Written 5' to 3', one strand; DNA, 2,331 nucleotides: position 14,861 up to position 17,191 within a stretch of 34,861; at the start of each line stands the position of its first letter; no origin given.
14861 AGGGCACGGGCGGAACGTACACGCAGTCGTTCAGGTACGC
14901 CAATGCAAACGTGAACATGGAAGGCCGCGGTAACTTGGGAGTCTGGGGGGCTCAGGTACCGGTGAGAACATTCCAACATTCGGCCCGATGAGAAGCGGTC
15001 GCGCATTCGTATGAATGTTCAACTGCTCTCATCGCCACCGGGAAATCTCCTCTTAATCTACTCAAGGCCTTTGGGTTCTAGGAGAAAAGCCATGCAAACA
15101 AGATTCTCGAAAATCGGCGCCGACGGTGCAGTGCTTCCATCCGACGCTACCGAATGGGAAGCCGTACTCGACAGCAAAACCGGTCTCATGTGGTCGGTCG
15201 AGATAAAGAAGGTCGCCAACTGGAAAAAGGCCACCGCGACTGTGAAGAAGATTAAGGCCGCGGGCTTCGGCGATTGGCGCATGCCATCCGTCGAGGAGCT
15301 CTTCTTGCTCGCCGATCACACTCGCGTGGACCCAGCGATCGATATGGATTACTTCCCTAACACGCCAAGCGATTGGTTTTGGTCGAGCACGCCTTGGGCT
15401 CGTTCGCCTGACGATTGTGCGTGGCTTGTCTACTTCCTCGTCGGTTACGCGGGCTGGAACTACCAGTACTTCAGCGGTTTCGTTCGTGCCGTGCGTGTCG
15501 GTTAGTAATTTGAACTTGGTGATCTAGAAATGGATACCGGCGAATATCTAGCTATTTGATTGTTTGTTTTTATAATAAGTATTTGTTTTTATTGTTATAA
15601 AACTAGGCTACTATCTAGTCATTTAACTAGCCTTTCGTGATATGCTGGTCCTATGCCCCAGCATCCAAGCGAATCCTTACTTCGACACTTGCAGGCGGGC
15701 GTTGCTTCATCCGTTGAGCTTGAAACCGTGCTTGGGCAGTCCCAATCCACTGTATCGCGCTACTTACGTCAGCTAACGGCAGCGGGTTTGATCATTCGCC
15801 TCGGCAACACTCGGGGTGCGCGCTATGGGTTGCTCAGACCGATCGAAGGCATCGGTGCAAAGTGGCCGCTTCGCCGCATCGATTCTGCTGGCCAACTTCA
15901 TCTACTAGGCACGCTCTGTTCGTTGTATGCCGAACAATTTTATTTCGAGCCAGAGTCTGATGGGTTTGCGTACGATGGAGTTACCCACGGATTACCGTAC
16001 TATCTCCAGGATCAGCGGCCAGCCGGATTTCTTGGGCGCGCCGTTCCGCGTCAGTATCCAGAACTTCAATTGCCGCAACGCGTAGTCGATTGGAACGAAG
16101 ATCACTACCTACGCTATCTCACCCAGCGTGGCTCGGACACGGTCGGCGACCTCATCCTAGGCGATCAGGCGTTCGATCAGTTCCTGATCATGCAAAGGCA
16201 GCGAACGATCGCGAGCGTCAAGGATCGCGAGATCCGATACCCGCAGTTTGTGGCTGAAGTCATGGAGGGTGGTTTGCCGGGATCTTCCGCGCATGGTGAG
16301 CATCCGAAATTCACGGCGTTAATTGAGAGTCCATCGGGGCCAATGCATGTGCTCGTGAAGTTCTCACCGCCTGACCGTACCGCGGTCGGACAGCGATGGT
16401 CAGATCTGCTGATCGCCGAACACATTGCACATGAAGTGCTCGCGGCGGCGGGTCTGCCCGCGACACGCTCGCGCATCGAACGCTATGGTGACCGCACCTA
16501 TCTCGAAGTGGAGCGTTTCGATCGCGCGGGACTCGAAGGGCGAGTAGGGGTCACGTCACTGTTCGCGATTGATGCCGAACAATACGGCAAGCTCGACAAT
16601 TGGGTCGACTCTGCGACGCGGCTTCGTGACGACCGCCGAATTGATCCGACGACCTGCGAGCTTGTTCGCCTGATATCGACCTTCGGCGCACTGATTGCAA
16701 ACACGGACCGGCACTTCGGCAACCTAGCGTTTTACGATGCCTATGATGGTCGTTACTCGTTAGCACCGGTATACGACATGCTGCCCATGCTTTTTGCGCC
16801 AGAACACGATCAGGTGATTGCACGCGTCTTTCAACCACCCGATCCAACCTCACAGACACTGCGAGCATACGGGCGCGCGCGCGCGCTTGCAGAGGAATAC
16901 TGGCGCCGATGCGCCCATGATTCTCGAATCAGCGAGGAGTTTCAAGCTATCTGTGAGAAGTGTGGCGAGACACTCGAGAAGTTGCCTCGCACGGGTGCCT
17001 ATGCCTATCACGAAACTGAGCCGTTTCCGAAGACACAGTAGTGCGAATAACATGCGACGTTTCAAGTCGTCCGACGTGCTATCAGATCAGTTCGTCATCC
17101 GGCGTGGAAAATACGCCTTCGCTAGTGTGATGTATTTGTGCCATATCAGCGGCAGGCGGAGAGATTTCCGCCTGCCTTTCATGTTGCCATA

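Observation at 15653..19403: HTH-fused HipA-like kinase followed, not preceded, by a y4mF-type HTH gene, with nested IS insertions at the junction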

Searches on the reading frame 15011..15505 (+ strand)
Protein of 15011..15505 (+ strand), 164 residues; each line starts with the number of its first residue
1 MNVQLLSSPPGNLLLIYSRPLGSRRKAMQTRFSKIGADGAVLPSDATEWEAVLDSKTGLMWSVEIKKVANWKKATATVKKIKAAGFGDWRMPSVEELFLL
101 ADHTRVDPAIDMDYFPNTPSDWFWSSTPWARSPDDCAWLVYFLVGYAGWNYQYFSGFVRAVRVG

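Call 3: search_protein_families(library=pfam, proteins=[window:15011-15505:+], max_evalue=0.01)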
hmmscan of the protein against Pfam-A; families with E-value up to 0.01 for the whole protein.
window:15011-15505:+ (164 aa): 1 family
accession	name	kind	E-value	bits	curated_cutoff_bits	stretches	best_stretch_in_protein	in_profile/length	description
PF07603.17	Lcl_C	-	2.1e-28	99.4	34.9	1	51-162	2-117/117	Lcl C-terminal domain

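Call 33: search_protein_families(library=padloc, proteins=[window:15011-15505:+], max_evalue=0.001)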
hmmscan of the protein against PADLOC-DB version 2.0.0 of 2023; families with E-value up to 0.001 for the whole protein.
window:15011-15505:+ (164 aa): 0 families

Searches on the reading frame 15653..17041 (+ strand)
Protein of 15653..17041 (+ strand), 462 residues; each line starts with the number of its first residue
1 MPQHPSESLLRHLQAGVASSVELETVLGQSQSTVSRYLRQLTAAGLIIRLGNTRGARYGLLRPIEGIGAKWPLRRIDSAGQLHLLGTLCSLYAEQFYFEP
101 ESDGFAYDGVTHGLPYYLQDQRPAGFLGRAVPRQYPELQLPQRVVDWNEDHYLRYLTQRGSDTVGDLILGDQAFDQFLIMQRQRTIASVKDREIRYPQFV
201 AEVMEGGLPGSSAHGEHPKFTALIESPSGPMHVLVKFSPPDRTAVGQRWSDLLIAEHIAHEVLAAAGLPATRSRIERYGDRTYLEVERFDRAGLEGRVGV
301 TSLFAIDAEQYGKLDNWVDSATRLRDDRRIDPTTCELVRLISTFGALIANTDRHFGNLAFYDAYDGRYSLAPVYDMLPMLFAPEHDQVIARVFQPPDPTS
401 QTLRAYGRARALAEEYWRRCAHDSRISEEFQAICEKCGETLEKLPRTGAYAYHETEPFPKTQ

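Call 3: search_protein_families(library=pfam, proteins=[window:15653-17041:+], max_evalue=0.01)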
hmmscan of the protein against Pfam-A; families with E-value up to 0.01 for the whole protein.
window:15653-17041:+ (462 aa): 8 families
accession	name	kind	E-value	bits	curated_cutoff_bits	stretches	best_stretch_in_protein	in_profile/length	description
PF07804.18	HipA_C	-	1.2e-23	84.4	30.5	1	211-438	1-206/213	HipA-like C-terminal domain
PF01022.26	HTH_5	-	2.2e-05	24.7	22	1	10-47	8-45/47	Bacterial regulatory protein, arsR family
PF12802.13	MarR_2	-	3.9e-05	24.2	27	1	9-55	10-58/61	MarR family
PF25213.1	HVO_A0261_N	-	5.3e-05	23.5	35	1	8-50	15-57/86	HVO_A0261 N-terminal domain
PF12840.13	HTH_20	-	8.4e-05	22.9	27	1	9-47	9-48/51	Helix-turn-helix domain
PF13412.12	HTH_24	-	0.0016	18.4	21.9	1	13-47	12-47/48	Winged helix-turn-helix DNA-binding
PF01047.28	MarR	-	0.0055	17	24.6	0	18-53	18-53/59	MarR family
PF03428.19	RP-C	-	0.0078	16.5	24.4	0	19-59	73-113/175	Replication protein C N-terminal domain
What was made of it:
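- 15653..17041 (+): hipH (yjjJ-type) gene. It is intact and encodes 462 aa: an N-terminal winged HTH (about residues 9-58) followed by a HipA-like Ser/Thr kinase core. The core motifs are the Gly-rich loop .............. (206-220), VLVKF (K236), the catalytic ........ (350-357) and the Mg-binding PVYDMLP (372-378). Pfam HipA_C and HTH_5 (call 3).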

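Call 5: search_protein_families(library=ncbifam, proteins=[window:15653-17041:+], max_evalue=0.01)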
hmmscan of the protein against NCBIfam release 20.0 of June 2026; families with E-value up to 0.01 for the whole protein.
window:15653-17041:+ (462 aa): 3 families
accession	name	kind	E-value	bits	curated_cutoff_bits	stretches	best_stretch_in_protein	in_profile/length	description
NF007297.0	PRK09775.1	equivalog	1.6e-134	449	401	1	7-444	5-438/446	type II toxin-antitoxin system HipA family toxin YjjJ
NF033788.1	HTH_metalloreg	subfamily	1.1e-05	25.1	55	1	9-49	16-57/77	metalloregulator ArsR/SmtB family transcription factor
TIGR01884.1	cas_HTH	subfamily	0.0057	16.1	60.2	1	9-58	147-196/202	CRISPR-associated CARF protein Csa3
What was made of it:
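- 15653..17041 (+): NCBIfam NF007297: 449 bits against a cutoff of 401 (call 5).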

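Call 9: find_homologous_proteins(query=window:15653-17041:+, max_evalue=1e-20)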
Query window:15653-17041:+ (462 aa): 1883 proteins with E <= 1e-20 among 8000 candidates; the best 120 are listed.
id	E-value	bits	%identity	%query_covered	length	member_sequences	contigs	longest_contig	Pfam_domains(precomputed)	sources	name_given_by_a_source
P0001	0.0e+0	1063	100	100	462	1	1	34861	PF07804.19,PF01022.27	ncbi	-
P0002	5.2e-252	855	82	98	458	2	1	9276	PF07804.19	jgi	jgi:hypothetical protein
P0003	7.6e-232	788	75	98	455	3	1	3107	PF07804.19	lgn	-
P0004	4.2e-227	773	73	98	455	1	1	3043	PF07804.19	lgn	-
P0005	1.6e-216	738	70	100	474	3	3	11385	PF12840.14,PF07804.19,PF01022.27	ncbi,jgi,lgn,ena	-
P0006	6.8e-208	709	69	98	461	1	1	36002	PF07804.19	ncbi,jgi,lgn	ncbi:MAG TPA: type II toxin-antitoxin system HipA family toxin YjjJ [Steroidobacteraceae bacterium]|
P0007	1.3e-205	702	68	97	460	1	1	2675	PF07804.19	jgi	jgi:HipA-like C-terminal domain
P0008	7.3e-205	699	67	97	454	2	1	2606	PF07804.19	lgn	-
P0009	1.0e-203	695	67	97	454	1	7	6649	PF07804.19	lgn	-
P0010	6.6e-203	693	67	98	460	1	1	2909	PF07804.19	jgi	jgi:hypothetical protein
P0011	2.3e-202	691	66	97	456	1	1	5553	PF07804.19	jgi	jgi:hypothetical protein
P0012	3.7e-202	690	66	98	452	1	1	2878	PF07804.19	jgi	jgi:hypothetical protein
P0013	6.4e-200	683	66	98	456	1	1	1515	PF07804.19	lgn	-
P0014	2.4e-199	681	67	96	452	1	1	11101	PF07804.19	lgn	-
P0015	4.1e-199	680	66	97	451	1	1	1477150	PF07804.19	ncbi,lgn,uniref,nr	ncbi:hypothetical protein HNQ60_000033 [Povalibacter uvarum]|uniref:HipA-like C-terminal domain-cont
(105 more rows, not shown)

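Call 10: find_encoding_contigs(protein=P0002, flank=5000, max_places=3)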
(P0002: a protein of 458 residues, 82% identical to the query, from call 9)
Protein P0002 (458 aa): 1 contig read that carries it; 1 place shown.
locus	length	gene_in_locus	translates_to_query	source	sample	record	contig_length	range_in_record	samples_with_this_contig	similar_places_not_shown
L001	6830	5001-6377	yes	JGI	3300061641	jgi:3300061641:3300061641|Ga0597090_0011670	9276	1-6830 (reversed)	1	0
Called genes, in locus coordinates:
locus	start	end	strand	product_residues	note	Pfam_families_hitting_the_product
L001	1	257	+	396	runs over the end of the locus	-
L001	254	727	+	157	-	-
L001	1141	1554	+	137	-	-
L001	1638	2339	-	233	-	PF13460:NAD_binding_10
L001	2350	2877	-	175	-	PF01124:MAPEG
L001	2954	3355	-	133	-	PF12487:DUF3703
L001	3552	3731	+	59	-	-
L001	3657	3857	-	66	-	-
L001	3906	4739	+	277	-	PF12833:HTH_18, PF00165:HTH_AraC (weak)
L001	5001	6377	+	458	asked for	PF07804:HipA_C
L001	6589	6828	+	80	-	?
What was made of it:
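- The nearest HipH is 82% identical and lies in a different context (call 10).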

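Call 11: find_encoding_contigs(protein=P0005, flank=5000, max_places=3)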
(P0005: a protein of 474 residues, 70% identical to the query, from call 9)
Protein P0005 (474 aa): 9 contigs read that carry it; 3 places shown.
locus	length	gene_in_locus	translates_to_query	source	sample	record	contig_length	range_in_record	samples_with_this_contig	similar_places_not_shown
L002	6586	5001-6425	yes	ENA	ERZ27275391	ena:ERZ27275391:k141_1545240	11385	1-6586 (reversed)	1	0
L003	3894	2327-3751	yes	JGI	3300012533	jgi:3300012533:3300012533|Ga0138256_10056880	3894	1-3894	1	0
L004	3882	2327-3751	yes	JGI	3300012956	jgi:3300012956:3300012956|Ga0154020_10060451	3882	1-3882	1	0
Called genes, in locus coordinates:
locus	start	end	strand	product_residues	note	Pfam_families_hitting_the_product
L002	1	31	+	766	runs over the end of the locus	PF07715:Plug, PF00593:TonB_dep_Rec_b-barrel, PF14905:OMP_b-brl_3 (faint)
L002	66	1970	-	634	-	PF10605:3HBOH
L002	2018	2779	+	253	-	PF00106:adh_short, PF01370:Epimerase, PF08659:KR, PF13561:adh_short_C2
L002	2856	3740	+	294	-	PF00126:HTH_1, PF03466:LysR_substrate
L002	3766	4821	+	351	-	PF00296:Bac_luciferase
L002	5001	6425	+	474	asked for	PF01022:HTH_5 (weak), PF12840:HTH_20 (weak), PF07804:HipA_C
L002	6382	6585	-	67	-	?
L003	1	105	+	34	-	?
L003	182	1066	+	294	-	PF00126:HTH_1, PF03466:LysR_substrate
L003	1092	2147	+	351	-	PF00296:Bac_luciferase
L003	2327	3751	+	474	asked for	PF01022:HTH_5 (weak), PF12840:HTH_20 (weak), PF07804:HipA_C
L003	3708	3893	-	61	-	?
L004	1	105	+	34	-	?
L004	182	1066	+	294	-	PF00126:HTH_1, PF03466:LysR_substrate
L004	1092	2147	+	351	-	PF00296:Bac_luciferase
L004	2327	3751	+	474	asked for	PF01022:HTH_5 (weak), PF12840:HTH_20 (weak), PF07804:HipA_C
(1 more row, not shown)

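Call 12: find_encoding_contigs(protein=P0006, flank=5000, max_places=3)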
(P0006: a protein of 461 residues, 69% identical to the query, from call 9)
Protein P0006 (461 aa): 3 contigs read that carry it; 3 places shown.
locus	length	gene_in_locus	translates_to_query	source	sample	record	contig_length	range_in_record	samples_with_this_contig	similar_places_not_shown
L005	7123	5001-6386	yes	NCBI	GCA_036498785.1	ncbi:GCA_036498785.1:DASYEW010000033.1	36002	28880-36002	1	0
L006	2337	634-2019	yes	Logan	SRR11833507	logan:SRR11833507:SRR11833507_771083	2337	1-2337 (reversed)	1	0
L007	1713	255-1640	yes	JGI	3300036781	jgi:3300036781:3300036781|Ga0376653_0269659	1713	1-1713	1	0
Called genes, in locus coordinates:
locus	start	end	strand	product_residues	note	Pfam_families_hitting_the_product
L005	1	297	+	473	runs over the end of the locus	PF00672:HAMP, PF00512:HisKA, PF02518:HATPase_c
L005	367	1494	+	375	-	PF25917:BSH_RND, PF25973:BSH_CzcB (weak), PF25876:HH_MFP_RND, PF25944:Beta-barrel_RND, PF25967:RND-MFP_C, PF25975:CzcB_C (weak), PF25989:YknX_C (weak)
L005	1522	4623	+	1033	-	PF00873:ACR_tran, PF03176:MMPL (faint)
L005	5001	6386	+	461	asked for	PF07804:HipA_C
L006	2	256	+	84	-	?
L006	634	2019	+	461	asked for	PF07804:HipA_C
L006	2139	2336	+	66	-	?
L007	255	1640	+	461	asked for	PF07804:HipA_C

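Call 26: search_solved_structures(query=window:15653-17041:+, max_evalue=0.001, show_alignments=2)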
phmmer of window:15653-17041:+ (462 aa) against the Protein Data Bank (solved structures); distinct sequences matched with E-value up to 0.001: 1.
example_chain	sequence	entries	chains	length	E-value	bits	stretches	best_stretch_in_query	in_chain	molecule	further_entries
3akj_A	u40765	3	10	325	3.3e-05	26.1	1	234-397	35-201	CtkA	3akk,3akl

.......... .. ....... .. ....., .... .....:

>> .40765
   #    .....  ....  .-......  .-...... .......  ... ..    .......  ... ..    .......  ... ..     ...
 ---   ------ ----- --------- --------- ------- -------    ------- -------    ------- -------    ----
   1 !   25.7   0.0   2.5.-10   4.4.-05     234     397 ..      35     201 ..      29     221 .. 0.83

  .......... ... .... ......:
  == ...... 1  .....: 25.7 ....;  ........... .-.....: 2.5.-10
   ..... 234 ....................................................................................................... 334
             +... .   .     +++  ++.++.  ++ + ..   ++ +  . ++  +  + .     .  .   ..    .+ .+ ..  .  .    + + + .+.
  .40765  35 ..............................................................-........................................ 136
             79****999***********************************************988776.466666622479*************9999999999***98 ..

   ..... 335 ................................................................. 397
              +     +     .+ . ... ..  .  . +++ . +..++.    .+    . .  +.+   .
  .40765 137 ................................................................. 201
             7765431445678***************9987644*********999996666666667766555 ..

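Call 30: find_related_loci(query=A2, collection=genome_contigs, flank=4000)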
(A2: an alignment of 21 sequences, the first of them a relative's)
Query A2 (462 aa) in genome_contigs; peptide patterns used: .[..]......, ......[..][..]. (x = any residue, [..] = any of these).
600 stretches matched a pattern (row limit reached: there are more); 589 encode a relative of the query (tblastn E <= 1e-3); the best 80 are kept; 80 distinct loci.
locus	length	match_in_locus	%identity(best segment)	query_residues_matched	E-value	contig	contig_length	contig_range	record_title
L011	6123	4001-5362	69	1-454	0e+0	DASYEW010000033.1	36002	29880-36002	MAG TPA_asm: Steroidobacteraceae bacterium isolate SMAG_U4997 k141_3974788, whole genome shotgun sequence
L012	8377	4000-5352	65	1-451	0e+0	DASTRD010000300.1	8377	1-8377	MAG TPA_asm: Povalibacter sp. isolate SMAG_U2242 k141_1776711, whole genome shotgun sequence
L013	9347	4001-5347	64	1-451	0e+0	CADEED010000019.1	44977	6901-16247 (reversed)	MAG: uncultured proteobacterium isolate Proteobacteria sp. RBC052 genome assembly, contig: MAG052_19, whole genome shotg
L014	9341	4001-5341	62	2-444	0e+0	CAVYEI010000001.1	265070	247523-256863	MAG: uncultured Solirubrobacterales bacterium isolate MFD04935.bin.1.4 genome assembly, contig: contig_20471, whole geno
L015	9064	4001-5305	60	7-441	8e-173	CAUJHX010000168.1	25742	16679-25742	MAG: Pseudomonadota bacterium isolate KLAP178 genome assembly, contig: KLAP178_325176, whole genome shotgun sequence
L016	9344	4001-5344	57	7-451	2e-169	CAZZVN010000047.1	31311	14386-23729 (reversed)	MAG: uncultured Steroidobacteraceae bacterium isolate Brown_Q.bin.2 genome assembly, contig: NODE_301_length_31311_cov_1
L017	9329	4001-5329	58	4-445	1e-168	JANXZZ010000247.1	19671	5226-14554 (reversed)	MAG: Proteobacteria bacterium isolate GL140_5_metabat_135_sub GL140_5_k141_651378, whole genome shotgun sequence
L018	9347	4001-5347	56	2-451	4e-168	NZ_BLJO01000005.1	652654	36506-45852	Steroidobacter agaridevorans strain SA29-B sequence05, whole genome shotgun sequence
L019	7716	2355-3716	56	2-451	1e-166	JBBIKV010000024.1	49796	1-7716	MAG: Nevskiaceae bacterium isolate CYS170214_bin_194 NODE_698_length_49796_cov_5.684948, whole genome shotgun sequence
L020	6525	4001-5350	56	6-451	5e-162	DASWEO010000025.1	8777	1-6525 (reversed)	MAG TPA_asm: Steroidobacteraceae bacterium isolate SMAG_U2764 k141_263974, whole genome shotgun sequence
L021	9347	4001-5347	54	6-451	1e-160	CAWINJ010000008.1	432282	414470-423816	MAG: uncultured Gammaproteobacteria bacterium isolate MFD04434.bin.1.202 genome assembly, contig: contig_42455, whole ge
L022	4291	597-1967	54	1-453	9e-164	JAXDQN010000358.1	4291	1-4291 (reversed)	MAG: Gammaproteobacteria bacterium isolate BP_736 scaffold_2406096, whole genome shotgun sequence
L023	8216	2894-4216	56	6-442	1e-158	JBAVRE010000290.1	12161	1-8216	MAG: Steroidobacteraceae bacterium isolate MFD02960_ilm_asm_bin4 k127_107574, whole genome shotgun sequence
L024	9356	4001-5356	55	6-453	2e-156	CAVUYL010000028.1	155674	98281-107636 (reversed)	MAG: uncultured Gammaproteobacteria bacterium isolate MFD05705.bin.2.86 genome assembly, contig: contig_88795, whole gen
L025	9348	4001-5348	66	1-450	3e-163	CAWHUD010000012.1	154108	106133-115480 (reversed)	MAG: uncultured proteobacterium isolate MFD03066.bin.2.152 genome assembly, contig: contig_46586, whole genome shotgun s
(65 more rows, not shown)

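Call 33: search_protein_families(library=padloc, proteins=[window:15653-17041:+], max_evalue=0.001)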
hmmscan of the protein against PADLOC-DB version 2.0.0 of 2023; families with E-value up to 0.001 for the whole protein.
window:15653-17041:+ (462 aa): 5 families
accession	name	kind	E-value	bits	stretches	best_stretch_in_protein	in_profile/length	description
PDLC04340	PDC-M03A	-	3.1e-06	24.9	1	341-393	133-184/280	-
PDLC04342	PDC-M03A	-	4.5e-06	24.4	1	343-395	156-209/299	-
PDLC04345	PDC-M03A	-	4.2e-05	21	0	224-376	26-189/302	-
PDLC04344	PDC-M03A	-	0.00012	19.6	1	344-399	156-211/305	-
PDLC01044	Csa3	-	0.00025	19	1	9-49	141-180/194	Type I-A associated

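Call 49: search_protein_families(library=pfam, alignment_id=A3, max_evalue=0.001)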
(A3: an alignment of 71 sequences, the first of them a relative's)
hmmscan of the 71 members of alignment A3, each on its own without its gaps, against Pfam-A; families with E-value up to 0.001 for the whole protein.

A. member 1, L001:6432-6662:+ (76 aa): 0 families

B. families by the number of members that match (of 71 scanned): 51 families (the first 25 are shown)
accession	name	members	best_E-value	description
PF13377.12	Peripla_BP_3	2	2e-35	Periplasmic binding protein-like domain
PF13635.12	DUF4143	2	1.5e-26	Domain of unknown function (DUF4143)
PF13173.12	AAA_14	2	1.5e-23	AAA domain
PF00532.27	Peripla_BP_1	2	1.5e-22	Periplasmic binding proteins and sugar binding domain of LacI family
PF02900.23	LigB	2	8.4e-22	Catalytic LigB subunit of aromatic ring-opening dioxygenase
PF00356.27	LacI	2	1.2e-13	Bacterial regulatory proteins, lacI family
PF03328.21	HpcH_HpaI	2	6.4e-13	HpcH/HpaI aldolase/citrate lyase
PF13407.12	Peripla_BP_4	2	7.2e-13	Periplasmic binding protein domain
PF01180.27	DHO_dh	1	1.7e-73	Dihydroorotate dehydrogenase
PF03929.21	PepSY_TM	1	7.6e-73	PepSY-associated TM region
PF05193.26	Peptidase_M16_C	1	6.7e-42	Peptidase M16 inactive domain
PF13091.12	PLDc_2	1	1.3e-41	PLD-like domain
PF00248.27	Aldo_ket_red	1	1.4e-39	Aldo/keto reductase family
PF02492.25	cobW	1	1.7e-39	CobW/HypB/UreG, nucleotide-binding domain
PF19452.4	DUF5990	1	2.1e-36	Family of unknown function (DUF5990)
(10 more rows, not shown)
